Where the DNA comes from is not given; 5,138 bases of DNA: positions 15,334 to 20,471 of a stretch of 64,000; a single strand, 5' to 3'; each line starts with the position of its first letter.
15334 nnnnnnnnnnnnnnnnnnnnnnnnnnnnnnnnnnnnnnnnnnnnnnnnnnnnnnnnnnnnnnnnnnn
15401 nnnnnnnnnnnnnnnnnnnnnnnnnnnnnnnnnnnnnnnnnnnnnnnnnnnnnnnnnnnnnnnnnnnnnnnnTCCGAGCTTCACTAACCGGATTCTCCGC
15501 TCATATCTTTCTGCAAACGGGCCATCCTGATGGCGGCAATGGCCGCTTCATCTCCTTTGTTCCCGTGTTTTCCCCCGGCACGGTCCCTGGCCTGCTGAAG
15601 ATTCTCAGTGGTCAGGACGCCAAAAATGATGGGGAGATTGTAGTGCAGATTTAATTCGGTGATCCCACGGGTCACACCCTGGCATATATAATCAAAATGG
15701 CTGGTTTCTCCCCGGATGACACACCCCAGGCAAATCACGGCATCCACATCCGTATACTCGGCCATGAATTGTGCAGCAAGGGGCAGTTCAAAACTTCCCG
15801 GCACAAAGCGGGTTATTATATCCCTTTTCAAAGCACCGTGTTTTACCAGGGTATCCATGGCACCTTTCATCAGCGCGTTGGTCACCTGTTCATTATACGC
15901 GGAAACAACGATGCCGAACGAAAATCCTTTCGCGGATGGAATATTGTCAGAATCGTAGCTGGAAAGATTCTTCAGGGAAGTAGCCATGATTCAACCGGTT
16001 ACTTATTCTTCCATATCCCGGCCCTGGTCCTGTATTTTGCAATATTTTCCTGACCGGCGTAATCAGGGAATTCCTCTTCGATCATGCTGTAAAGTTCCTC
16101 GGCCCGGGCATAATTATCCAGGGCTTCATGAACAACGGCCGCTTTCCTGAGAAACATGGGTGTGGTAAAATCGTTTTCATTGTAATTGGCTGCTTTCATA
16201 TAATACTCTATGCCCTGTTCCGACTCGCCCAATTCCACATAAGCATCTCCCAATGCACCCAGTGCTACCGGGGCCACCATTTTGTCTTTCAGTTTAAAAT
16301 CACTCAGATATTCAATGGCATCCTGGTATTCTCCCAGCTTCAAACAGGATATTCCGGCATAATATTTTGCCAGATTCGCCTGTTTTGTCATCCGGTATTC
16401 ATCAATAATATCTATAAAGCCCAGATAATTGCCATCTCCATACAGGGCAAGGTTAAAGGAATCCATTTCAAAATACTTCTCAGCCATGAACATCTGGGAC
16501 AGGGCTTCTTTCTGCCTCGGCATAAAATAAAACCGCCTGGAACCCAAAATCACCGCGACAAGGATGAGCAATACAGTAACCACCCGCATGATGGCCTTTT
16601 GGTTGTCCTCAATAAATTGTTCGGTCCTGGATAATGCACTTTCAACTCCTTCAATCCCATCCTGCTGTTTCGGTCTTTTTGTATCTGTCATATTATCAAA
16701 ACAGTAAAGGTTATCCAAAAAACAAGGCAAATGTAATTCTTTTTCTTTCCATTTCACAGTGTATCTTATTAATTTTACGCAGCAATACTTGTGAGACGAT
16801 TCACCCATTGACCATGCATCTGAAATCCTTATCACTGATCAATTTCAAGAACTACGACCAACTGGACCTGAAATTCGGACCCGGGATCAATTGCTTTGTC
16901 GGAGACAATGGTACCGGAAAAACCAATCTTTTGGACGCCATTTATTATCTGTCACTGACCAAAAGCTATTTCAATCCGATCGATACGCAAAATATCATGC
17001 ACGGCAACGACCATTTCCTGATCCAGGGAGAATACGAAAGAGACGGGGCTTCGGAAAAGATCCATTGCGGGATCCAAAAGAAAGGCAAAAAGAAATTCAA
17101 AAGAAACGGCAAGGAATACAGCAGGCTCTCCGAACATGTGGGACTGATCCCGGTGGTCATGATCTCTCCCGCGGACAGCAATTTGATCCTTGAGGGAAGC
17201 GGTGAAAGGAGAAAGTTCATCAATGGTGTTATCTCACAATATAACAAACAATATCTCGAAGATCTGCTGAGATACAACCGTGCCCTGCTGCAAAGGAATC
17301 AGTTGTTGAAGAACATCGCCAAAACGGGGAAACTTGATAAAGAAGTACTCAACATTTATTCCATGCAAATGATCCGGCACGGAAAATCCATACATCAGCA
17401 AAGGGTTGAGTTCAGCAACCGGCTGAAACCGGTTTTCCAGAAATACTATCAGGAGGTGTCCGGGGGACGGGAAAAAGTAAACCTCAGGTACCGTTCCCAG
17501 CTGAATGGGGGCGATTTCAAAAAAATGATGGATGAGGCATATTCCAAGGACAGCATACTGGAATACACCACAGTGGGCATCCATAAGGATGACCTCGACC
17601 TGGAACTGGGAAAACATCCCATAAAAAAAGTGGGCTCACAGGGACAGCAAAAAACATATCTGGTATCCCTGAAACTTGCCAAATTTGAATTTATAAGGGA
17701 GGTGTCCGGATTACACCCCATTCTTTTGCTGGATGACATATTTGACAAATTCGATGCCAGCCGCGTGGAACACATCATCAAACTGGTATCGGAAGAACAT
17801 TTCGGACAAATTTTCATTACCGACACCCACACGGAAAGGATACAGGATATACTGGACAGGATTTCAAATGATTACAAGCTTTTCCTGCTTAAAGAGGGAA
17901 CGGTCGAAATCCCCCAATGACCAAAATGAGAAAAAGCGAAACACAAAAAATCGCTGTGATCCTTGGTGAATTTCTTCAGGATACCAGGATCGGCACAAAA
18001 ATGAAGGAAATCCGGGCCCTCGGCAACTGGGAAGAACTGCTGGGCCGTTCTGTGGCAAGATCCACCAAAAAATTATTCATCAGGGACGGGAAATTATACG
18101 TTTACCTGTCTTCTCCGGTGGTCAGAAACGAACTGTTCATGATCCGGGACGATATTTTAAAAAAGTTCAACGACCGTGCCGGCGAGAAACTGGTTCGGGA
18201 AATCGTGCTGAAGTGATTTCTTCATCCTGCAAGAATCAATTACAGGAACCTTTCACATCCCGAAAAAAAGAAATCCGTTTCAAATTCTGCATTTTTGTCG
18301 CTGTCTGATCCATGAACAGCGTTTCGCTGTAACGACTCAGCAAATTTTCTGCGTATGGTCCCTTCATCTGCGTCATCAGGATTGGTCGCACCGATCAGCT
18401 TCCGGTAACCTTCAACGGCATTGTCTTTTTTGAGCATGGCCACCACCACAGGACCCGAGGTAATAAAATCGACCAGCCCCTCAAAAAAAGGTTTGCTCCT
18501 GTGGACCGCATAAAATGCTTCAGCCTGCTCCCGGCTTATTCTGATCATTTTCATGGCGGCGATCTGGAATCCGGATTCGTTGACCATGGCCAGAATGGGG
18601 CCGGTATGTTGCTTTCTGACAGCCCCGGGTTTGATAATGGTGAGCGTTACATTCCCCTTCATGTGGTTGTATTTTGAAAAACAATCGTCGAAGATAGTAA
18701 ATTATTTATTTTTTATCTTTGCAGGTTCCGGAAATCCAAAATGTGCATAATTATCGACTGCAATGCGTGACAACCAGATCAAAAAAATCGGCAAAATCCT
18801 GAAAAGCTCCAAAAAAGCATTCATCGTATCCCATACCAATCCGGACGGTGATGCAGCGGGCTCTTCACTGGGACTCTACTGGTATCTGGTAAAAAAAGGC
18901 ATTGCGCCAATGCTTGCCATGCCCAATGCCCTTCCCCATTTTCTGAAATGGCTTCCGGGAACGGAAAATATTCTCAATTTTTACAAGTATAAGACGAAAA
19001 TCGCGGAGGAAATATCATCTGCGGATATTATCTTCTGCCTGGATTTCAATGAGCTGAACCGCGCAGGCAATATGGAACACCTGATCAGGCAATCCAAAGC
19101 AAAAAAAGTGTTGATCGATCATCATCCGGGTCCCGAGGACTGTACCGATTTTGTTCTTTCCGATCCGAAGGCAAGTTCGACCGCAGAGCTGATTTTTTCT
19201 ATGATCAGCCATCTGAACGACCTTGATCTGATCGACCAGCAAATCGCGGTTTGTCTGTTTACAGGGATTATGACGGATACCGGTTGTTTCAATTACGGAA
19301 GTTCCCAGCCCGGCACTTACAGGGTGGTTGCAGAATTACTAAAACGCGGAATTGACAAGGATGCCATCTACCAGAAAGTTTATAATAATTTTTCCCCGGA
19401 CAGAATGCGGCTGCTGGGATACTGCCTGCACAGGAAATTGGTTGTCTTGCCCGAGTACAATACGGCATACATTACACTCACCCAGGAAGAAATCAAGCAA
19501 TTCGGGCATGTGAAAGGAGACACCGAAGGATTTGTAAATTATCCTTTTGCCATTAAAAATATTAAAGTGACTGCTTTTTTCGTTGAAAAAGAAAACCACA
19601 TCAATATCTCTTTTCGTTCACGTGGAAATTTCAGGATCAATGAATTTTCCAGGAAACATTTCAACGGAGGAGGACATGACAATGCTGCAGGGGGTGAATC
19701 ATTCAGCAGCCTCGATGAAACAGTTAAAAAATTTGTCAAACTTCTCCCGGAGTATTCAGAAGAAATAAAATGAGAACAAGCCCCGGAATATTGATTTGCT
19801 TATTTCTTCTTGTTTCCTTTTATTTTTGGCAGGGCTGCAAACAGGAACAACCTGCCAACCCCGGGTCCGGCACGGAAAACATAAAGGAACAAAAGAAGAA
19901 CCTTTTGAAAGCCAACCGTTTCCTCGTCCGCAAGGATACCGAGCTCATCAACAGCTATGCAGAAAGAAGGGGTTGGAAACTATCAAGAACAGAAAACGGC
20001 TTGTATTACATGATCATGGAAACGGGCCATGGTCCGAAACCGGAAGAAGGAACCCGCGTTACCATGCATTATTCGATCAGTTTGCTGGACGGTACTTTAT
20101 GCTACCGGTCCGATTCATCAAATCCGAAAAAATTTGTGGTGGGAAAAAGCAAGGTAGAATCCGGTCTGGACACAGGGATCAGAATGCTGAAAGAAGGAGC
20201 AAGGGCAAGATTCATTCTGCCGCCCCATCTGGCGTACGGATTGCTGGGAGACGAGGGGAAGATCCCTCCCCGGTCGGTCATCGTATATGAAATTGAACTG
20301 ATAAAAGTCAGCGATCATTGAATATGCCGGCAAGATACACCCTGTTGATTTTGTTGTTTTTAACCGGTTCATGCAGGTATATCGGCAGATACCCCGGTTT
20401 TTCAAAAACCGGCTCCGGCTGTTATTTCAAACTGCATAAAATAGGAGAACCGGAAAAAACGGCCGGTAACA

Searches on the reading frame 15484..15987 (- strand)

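Call 63: search_protein_families(library=pfam, max_evalue=0.001, proteins=[window:15484-15987:-])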
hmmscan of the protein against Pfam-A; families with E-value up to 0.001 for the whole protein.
window:15484-15987:- (167 aa): 1 family
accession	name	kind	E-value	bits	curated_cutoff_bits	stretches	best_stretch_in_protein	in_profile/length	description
PF00885.24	DMRL_synthase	-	1.7e-56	190.4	26.7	1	22-159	2-138/139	6,7-dimethyl-8-ribityllumazine synthase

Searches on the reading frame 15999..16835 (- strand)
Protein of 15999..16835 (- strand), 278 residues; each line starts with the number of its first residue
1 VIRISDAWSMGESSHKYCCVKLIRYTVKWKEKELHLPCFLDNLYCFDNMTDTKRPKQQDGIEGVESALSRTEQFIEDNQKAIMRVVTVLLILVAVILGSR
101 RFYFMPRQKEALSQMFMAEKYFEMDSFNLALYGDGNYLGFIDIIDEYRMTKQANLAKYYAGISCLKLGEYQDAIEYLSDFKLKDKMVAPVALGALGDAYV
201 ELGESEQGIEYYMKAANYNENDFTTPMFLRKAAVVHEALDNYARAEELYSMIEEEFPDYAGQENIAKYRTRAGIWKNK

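Call 9: search_protein_families(library=pfam, max_evalue=0.00001, proteins=[window:15999-16835:-])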
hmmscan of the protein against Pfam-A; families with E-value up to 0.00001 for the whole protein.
window:15999-16835:- (278 aa): 5 families
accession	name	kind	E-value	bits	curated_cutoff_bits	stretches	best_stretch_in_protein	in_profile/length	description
PF07719.23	TPR_2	-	6.8e-09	35.6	27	0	191-222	3-34/34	Tetratricopeptide repeat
PF13432.12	TPR_16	-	9e-08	32.9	32.7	0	194-259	2-64/65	Tetratricopeptide repeat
PF13428.12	TPR_14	-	1.5e-06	28.7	23.5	0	229-259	4-34/44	Tetratricopeptide repeat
PF13181.12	TPR_8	-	3.3e-06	27.3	25.7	0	191-221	3-33/34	Tetratricopeptide repeat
PF00515.34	TPR_1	-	8.2e-06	25.9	27.8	0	190-221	2-33/34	Tetratricopeptide repeat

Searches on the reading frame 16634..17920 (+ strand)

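Call 9: search_protein_families(library=pfam, max_evalue=0.00001, proteins=[window:16634-17920:+])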
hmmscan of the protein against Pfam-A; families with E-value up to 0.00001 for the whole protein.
window:16634-17920:+ (428 aa): 5 families
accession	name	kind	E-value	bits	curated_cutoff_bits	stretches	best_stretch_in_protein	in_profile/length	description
PF02463.25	SMC_N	-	7.3e-20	71.8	40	1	63-404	2-203/220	RecF/RecN/SMC N terminal domain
PF13476.12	AAA_23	-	2.2e-10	41.9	27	1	65-244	1-137/201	AAA domain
PF13175.12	AAA_15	-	3e-10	40.7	32.1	1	61-161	1-92/374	AAA ATPase domain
PF13304.12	AAA_21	-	1.5e-07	32.2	27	1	85-396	1-296/304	AAA domain, putative AbiEii toxin, Type IV TA system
PF13555.12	AAA_29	-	1.7e-06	28.1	27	1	63-114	1-55/61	P-loop containing region of AAA domain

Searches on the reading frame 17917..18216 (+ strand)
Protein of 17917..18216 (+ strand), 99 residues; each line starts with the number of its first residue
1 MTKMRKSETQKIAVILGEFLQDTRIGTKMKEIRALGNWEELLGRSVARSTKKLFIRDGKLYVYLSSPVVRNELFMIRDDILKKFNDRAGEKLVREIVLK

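Call 63: search_protein_families(library=pfam, max_evalue=0.001, proteins=[window:17917-18216:+])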
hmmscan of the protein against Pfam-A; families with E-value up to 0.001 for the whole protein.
window:17917-18216:+ (99 aa): 1 family
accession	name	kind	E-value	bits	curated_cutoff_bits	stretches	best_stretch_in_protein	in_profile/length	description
PF05258.17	DciA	-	3.7e-16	59.6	24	1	12-97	2-88/89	Dna[CI] antecedent, DciA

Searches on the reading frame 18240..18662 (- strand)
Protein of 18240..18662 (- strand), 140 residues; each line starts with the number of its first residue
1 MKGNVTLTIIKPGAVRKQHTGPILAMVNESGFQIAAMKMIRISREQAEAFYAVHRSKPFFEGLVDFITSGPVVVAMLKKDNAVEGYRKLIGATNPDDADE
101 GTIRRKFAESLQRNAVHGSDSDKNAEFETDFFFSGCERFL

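Call 63: search_protein_families(library=pfam, max_evalue=0.001, proteins=[window:18240-18662:-])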
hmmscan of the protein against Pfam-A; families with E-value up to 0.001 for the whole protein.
window:18240-18662:- (140 aa): 1 family
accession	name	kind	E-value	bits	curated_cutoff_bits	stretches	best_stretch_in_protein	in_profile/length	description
PF00334.24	NDK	-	4.1e-51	172.8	27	1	6-136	3-133/135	Nucleoside diphosphate kinase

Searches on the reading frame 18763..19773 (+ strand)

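Call 9: search_protein_families(library=pfam, max_evalue=0.00001, proteins=[window:18763-19773:+])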
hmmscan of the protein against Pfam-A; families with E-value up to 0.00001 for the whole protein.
window:18763-19773:+ (336 aa): 2 families
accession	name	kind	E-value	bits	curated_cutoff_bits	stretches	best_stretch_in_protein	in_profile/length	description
PF01368.27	DHH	-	3.7e-20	72.9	28.1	1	19-169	2-125/125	DHH family, N-terminal domain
PF02272.25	DHHA1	-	1.5e-09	38.6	25.9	1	251-328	15-96/102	DHHA1 domain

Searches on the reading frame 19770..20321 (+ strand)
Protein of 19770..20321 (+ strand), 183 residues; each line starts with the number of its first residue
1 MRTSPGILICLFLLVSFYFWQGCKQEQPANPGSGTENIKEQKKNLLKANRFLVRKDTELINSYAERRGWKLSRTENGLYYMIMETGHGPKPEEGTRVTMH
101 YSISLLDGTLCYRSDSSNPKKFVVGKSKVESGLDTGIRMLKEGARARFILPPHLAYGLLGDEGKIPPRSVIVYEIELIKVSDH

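Call 63: search_protein_families(library=pfam, max_evalue=0.001, proteins=[window:19770-20321:+])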
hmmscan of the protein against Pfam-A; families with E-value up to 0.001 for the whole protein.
window:19770-20321:+ (183 aa): 1 family
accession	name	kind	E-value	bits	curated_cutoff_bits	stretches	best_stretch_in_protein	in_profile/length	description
PF00254.34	FKBP_C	-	4.4e-20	72.2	21.1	1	89-178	2-94/94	FKBP-type peptidyl-prolyl cis-trans isomerase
